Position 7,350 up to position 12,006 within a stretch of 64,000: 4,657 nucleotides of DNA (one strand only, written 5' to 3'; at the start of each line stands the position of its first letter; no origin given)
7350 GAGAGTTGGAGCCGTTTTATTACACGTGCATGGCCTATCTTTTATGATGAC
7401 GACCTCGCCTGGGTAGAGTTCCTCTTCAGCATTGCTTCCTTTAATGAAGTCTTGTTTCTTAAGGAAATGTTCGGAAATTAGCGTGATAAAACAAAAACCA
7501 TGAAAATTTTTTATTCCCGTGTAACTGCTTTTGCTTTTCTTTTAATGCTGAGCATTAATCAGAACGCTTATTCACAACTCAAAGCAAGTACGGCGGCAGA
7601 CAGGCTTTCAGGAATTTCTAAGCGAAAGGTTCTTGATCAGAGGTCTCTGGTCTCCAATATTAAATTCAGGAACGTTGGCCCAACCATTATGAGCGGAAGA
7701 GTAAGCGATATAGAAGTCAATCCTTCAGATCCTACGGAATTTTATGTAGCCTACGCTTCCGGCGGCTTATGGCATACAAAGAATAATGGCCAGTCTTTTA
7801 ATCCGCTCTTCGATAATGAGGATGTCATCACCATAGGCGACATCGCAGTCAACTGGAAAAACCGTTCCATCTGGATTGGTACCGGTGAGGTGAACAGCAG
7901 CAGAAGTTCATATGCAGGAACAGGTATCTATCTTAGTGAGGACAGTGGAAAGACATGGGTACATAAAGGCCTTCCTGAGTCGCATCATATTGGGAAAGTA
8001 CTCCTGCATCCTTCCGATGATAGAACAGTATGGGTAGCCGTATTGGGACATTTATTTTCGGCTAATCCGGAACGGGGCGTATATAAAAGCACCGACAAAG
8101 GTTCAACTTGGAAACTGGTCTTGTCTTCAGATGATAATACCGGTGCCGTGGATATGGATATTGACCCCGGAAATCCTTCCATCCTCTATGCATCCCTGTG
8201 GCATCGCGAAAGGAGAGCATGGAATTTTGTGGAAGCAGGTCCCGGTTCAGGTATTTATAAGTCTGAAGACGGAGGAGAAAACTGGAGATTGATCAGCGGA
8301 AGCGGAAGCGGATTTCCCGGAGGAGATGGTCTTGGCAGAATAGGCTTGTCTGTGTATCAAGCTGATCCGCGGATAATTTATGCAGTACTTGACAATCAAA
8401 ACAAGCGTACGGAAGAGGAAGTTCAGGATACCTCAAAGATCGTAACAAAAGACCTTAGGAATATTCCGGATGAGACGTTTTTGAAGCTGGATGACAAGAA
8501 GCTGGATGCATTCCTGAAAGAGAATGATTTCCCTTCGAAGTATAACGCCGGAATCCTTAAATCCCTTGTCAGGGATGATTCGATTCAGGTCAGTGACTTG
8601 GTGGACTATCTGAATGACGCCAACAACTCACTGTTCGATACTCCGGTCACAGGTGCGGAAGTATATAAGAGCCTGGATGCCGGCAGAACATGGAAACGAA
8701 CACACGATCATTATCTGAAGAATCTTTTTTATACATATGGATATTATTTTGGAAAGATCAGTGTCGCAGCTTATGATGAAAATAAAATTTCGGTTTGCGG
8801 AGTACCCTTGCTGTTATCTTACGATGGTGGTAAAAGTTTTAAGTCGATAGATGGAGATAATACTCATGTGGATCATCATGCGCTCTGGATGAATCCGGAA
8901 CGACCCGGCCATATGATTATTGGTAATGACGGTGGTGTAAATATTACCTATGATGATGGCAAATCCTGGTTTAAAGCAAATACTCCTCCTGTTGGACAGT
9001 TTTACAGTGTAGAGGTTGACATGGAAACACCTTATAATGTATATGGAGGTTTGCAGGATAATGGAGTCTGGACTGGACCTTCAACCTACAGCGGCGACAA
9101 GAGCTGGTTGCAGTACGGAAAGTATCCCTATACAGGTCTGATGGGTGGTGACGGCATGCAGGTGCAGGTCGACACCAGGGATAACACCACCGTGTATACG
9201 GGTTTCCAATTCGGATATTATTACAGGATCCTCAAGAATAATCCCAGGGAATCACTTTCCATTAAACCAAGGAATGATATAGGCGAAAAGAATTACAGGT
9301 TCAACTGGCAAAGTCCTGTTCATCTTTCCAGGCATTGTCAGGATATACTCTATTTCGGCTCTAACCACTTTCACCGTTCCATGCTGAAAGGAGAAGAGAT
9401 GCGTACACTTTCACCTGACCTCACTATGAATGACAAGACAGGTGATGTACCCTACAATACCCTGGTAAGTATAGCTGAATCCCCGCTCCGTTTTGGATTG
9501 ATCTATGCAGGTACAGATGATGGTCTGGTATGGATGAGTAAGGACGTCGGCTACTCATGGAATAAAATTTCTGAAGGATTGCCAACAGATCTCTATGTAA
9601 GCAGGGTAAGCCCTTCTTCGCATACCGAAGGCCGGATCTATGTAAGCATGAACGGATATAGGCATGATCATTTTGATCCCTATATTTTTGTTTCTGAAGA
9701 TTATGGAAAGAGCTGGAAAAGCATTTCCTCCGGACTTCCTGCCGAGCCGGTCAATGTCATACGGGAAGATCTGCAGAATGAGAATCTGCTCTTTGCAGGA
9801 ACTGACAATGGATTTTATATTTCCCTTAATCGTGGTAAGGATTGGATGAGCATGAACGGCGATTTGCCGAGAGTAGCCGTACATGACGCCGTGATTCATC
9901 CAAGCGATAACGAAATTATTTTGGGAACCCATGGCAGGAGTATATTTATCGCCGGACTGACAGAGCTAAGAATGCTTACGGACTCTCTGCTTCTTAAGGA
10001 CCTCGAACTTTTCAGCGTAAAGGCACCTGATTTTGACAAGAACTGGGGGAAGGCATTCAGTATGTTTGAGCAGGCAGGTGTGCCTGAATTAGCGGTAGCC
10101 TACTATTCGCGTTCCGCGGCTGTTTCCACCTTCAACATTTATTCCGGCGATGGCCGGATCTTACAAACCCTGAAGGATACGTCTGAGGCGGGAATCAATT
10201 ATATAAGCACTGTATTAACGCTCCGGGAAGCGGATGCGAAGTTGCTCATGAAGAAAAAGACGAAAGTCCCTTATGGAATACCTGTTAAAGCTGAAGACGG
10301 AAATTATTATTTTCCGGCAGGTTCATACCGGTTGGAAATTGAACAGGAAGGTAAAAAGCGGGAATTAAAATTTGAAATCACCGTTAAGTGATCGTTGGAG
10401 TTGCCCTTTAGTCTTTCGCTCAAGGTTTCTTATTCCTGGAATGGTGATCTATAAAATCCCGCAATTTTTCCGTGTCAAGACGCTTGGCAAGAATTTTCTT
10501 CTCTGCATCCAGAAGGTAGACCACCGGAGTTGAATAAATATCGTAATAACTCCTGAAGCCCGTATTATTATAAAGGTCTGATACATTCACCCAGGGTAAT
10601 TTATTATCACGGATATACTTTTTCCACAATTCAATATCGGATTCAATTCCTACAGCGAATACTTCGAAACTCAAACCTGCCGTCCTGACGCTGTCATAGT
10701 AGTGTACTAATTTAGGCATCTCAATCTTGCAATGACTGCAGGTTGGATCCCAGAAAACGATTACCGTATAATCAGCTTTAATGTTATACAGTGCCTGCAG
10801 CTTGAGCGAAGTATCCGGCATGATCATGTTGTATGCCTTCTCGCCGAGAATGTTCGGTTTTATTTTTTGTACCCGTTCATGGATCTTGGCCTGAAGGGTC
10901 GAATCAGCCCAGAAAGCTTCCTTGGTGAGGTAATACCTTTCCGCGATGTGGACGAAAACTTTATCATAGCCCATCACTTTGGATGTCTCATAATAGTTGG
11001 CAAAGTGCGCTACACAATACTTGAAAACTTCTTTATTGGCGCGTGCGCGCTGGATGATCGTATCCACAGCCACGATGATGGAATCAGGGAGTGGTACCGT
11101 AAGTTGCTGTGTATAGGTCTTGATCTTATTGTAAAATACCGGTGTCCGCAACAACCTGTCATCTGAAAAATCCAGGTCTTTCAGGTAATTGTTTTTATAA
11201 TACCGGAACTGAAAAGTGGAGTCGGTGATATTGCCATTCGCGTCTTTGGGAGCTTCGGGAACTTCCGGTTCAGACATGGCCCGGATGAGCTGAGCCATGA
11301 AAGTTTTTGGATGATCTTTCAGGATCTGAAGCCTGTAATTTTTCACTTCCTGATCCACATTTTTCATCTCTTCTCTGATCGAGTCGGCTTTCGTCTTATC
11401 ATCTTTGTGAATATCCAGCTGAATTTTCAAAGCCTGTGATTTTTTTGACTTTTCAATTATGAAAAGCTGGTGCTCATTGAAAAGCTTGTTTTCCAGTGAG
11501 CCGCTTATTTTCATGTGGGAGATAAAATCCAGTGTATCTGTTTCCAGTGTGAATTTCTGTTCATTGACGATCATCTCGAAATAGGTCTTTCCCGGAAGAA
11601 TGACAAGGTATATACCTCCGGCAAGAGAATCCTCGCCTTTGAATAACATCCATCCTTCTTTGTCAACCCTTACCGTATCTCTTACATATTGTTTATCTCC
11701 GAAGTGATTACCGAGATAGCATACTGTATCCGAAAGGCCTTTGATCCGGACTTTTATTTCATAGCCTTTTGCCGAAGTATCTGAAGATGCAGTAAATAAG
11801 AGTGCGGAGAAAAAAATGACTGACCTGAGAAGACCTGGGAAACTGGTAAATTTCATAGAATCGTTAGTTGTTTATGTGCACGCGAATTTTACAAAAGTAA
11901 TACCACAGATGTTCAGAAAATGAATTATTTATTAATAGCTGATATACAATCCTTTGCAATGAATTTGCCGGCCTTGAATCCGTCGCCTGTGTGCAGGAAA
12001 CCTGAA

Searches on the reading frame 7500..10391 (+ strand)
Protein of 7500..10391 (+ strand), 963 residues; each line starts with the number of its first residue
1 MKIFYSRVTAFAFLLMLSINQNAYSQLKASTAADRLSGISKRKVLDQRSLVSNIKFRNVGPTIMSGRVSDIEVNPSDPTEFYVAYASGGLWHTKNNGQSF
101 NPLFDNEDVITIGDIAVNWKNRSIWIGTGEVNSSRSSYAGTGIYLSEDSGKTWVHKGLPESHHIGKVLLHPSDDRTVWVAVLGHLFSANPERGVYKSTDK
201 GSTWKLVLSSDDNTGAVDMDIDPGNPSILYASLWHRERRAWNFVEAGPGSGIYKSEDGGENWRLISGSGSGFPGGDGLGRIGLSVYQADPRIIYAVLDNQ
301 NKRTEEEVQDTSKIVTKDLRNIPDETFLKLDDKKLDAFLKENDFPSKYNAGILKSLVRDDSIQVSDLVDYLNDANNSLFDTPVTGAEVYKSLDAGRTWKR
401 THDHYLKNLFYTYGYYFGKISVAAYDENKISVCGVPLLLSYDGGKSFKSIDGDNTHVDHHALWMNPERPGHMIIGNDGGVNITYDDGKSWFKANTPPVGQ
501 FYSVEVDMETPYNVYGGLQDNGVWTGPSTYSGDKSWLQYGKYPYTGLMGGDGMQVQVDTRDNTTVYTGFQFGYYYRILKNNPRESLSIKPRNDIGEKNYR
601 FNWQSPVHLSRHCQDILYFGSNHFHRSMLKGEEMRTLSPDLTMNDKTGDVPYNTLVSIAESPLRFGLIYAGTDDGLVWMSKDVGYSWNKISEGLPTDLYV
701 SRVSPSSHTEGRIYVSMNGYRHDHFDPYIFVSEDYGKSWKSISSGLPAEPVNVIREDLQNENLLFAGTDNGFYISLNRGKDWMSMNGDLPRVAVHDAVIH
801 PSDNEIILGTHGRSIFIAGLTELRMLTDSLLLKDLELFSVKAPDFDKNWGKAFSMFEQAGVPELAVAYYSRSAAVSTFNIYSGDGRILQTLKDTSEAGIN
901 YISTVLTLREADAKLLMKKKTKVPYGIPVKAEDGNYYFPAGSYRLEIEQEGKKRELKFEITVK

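Call 84: search_protein_families(library=pfam, proteins=[window:7500-10391:+], max_evalue=0.001)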
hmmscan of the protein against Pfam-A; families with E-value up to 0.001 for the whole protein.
window:7500-10391:+ (963 aa): 5 families
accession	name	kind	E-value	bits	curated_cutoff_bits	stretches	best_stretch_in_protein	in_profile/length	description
PF15902.12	Sortilin-Vps10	-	1.1e-30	107.3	33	2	143-301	3-141/446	Sortilin, neurotensin receptor 3,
PF02012.26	BNR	-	1e-08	34.3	27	0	730-740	1-11/12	BNR/Asp-box repeat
PF13088.12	BNR_2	-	6.4e-05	22.9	31.4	0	139-263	84-199/277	BNR repeat-like domain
PF24316.1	Tli3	-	0.00022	22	27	0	725-743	82-100/129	T6SS Tli3 immunity protein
PF15899.11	BNR_6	-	0.0009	19.5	27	1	729-742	1-14/14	BNR-Asp box repeat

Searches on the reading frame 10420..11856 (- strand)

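Call 84: search_protein_families(library=pfam, proteins=[window:10420-11856:-], max_evalue=0.001)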
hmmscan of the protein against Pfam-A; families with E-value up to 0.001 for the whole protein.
window:10420-11856:- (478 aa): 6 families
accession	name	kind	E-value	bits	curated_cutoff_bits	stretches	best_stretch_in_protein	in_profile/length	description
PF13905.12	Thioredoxin_8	-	7.1e-12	46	27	1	362-455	2-94/94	Thioredoxin-like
PF00578.27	AhpC-TSA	-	1.9e-08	34.7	26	1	338-455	2-121/124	AhpC/TSA family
PF14289.11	DUF4369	-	3.7e-08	34.3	25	1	32-126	1-91/91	Domain of unknown function (DUF4369)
PF17127.10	DUF5106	-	8.5e-08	33.2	28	1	199-333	20-149/151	Domain of unknown function (DUF5106)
PF08534.16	Redoxin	-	3e-05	24.3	26.6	1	349-464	16-137/148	Redoxin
PF13098.12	Thioredoxin_2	-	0.00075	20.3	27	0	361-457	5-89/104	Thioredoxin-like domain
